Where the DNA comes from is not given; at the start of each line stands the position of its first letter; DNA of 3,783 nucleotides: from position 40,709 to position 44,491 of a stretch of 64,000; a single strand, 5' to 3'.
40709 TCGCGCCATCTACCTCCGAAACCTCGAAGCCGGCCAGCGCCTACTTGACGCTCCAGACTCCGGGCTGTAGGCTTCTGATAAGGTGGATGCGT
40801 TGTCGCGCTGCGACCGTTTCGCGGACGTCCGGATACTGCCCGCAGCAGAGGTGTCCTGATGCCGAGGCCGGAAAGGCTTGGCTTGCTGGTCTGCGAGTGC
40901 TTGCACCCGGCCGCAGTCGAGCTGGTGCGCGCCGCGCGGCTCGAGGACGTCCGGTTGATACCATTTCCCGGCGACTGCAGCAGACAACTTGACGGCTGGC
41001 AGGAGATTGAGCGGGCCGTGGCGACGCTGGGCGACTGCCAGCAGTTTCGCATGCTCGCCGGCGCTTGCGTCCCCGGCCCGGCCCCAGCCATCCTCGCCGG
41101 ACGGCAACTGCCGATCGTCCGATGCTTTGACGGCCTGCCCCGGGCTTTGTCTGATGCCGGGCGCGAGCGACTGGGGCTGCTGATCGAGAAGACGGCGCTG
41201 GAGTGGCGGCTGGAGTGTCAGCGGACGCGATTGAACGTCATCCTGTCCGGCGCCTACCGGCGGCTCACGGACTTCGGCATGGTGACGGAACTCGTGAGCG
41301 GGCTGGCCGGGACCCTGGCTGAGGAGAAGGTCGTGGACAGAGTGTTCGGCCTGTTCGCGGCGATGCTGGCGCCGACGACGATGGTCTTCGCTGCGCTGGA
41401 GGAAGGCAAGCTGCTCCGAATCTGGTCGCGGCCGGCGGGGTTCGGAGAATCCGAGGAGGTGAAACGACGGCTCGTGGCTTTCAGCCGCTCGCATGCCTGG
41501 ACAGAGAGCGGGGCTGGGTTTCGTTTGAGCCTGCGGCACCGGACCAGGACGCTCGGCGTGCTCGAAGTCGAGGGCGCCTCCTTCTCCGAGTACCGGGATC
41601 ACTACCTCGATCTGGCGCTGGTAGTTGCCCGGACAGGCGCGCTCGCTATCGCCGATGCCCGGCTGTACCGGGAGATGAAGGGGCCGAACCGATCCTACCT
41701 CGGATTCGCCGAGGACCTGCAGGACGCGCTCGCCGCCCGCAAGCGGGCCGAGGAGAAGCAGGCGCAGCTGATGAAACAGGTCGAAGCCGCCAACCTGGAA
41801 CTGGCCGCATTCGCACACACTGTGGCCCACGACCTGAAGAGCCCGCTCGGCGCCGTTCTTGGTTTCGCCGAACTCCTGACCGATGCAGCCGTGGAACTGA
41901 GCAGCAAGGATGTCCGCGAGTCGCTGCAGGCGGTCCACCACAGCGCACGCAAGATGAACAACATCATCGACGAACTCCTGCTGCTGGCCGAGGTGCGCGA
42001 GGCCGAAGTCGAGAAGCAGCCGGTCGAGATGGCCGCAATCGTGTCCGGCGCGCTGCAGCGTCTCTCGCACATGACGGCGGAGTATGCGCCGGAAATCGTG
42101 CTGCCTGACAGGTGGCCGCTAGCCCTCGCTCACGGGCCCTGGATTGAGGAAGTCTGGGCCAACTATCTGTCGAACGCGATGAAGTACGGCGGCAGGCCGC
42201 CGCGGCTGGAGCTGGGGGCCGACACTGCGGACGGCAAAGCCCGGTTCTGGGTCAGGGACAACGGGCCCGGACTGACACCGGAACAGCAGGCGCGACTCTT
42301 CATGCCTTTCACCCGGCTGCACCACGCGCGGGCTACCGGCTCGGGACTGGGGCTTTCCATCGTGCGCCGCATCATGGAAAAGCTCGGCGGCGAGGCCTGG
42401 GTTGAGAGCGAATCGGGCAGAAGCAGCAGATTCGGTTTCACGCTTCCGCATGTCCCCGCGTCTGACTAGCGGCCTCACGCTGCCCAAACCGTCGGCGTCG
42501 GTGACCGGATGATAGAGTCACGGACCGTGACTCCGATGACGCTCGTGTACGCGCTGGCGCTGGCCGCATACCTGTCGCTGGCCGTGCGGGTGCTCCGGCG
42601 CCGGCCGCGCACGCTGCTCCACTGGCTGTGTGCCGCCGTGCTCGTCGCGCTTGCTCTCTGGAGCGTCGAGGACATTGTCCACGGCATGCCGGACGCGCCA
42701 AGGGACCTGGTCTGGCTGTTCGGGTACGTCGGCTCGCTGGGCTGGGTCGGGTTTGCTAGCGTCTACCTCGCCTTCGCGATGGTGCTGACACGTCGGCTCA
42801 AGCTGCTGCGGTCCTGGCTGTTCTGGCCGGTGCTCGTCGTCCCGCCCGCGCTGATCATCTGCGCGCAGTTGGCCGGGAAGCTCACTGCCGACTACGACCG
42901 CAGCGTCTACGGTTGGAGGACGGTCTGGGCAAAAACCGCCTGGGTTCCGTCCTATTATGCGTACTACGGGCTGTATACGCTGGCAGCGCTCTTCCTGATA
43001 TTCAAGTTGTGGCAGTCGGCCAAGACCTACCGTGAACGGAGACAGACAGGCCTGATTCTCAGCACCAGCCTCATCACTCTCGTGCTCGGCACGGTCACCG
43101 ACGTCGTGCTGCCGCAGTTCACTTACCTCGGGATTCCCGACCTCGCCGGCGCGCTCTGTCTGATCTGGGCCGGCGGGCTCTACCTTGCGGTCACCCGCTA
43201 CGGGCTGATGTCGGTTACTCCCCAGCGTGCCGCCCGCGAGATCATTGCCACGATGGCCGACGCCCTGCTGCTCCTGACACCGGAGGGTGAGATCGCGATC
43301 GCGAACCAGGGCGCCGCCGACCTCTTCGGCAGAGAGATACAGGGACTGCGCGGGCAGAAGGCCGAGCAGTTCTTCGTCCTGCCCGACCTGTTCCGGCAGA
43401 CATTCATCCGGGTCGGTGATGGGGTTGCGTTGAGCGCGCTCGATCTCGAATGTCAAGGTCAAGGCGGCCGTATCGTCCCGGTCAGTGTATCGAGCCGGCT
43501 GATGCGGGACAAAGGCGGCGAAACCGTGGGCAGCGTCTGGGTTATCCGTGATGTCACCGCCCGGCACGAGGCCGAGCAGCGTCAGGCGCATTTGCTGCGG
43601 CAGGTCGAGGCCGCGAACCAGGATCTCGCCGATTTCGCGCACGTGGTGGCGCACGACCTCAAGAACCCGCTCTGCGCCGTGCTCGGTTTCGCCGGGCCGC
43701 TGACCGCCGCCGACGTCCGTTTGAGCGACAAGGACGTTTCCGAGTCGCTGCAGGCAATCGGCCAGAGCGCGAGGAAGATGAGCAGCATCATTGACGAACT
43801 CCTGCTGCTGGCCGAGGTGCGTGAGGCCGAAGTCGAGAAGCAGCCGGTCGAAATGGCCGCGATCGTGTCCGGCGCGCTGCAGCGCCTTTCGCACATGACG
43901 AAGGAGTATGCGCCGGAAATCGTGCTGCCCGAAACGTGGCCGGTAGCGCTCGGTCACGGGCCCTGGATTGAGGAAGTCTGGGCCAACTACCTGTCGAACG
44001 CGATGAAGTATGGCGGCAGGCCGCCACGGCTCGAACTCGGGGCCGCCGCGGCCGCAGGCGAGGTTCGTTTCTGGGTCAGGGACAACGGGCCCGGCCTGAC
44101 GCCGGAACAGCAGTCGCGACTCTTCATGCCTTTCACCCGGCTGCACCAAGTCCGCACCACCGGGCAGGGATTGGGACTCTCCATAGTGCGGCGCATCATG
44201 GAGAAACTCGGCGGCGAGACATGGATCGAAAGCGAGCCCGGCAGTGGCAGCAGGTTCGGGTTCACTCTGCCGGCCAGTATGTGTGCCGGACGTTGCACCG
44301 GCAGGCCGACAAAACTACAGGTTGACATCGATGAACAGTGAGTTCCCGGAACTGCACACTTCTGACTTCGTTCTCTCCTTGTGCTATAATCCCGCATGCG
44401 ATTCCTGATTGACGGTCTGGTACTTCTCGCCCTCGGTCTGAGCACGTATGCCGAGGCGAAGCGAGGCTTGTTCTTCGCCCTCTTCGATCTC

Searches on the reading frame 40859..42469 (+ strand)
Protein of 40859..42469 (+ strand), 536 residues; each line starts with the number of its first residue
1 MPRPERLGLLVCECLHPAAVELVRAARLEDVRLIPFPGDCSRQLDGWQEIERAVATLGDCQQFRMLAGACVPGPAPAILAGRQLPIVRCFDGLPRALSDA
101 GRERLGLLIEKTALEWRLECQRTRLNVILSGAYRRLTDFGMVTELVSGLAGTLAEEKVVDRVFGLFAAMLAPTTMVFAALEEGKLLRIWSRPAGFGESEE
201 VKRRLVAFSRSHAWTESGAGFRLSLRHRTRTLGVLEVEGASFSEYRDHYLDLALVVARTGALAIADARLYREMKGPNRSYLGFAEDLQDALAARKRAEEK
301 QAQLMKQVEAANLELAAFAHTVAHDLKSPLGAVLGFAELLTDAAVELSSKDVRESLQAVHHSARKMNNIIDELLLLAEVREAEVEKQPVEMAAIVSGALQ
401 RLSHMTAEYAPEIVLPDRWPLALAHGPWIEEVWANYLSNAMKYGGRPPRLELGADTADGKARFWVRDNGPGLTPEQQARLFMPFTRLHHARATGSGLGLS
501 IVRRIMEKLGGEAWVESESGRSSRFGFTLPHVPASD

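Call 85: search_protein_families(library=pfam, proteins=[window:40859-42469:+], max_evalue=0.00001)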
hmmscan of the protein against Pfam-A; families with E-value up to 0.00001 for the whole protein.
window:40859-42469:+ (536 aa): 2 families
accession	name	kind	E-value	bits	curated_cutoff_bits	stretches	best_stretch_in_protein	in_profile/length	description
PF02518.31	HATPase_c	-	2.7e-22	79.8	26.4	1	428-531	5-109/111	Histidine kinase-, DNA gyrase B-, and HSP90-like ATPase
PF00512.31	HisKA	-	1.8e-13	50.7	26.9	1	316-379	3-63/66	His Kinase A (phospho-acceptor) domain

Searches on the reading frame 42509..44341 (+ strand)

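Call 33: search_protein_families(library=pfam, proteins=[window:42509-44341:+], max_evalue=0.001)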
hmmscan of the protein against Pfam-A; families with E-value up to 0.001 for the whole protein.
window:42509-44341:+ (610 aa): 6 families
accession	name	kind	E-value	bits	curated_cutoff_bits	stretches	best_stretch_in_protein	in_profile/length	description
PF02518.31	HATPase_c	-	1e-23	84.3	26.4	1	486-589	5-109/111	Histidine kinase-, DNA gyrase B-, and HSP90-like ATPase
PF13426.13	PAS_9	-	1.1e-10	42.1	27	1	251-351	2-103/103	PAS domain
PF00512.31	HisKA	-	2.6e-10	40.6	26.9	1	374-437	3-63/66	His Kinase A (phospho-acceptor) domain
PF08448.16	PAS_4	-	9.5e-08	32.7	23.1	1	250-354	5-110/110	PAS fold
PF00989.32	PAS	-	3.9e-07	30.5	22.6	1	243-349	4-113/113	PAS fold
PF24820.1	Diguanyl_cycl_sensor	-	3.8e-05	24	28.1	1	246-290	2-46/109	Diguanylate cyclase-like sensor domain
